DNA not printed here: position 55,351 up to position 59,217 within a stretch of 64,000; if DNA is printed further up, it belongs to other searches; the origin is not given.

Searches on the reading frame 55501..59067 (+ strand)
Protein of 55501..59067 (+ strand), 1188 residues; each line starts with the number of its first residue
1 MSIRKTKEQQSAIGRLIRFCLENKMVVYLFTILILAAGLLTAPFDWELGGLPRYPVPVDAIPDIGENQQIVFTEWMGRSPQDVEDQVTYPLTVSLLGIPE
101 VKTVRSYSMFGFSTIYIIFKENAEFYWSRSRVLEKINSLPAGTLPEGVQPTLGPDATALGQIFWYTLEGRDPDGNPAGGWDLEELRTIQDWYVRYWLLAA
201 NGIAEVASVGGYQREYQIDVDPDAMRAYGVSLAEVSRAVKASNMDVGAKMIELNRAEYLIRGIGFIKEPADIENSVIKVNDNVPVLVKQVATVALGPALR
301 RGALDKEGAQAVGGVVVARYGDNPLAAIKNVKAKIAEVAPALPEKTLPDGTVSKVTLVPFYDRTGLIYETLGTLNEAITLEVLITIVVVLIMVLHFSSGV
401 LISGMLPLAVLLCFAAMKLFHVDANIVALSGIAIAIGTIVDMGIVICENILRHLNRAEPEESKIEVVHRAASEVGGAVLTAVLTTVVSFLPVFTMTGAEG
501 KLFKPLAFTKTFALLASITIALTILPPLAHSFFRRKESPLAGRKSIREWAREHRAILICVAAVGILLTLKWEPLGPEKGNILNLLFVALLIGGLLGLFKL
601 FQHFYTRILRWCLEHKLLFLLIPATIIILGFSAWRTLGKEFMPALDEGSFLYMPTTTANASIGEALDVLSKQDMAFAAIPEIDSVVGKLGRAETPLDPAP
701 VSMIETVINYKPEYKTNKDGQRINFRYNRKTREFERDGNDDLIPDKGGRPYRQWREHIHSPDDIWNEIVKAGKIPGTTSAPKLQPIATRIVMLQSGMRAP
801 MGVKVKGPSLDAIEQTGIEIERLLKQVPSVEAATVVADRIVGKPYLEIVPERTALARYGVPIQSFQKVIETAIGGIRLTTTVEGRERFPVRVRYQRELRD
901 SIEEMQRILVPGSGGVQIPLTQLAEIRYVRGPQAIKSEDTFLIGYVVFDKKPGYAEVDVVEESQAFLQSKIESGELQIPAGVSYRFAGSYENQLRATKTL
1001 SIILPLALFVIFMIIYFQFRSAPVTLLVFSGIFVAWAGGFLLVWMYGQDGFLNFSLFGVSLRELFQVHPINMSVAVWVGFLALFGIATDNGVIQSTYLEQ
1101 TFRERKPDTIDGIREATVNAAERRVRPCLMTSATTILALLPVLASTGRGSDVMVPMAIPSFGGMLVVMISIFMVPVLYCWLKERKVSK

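Call 73: search_protein_families(library=pfam, proteins=[window:55501-59067:+], max_evalue=0.001)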
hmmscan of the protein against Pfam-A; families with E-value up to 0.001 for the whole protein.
window:55501-59067:+ (1188 aa): 2 families
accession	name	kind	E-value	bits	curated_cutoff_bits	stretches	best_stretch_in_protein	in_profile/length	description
PF00873.25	ACR_tran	-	1.9e-182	609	28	3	17-539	2-496/1021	AcrB/AcrD/AcrF family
PF02355.23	SecD_SecF_C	-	3.2e-05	23.9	20.5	0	382-519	42-173/189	Protein export membrane protein SecD/SecF, C-terminal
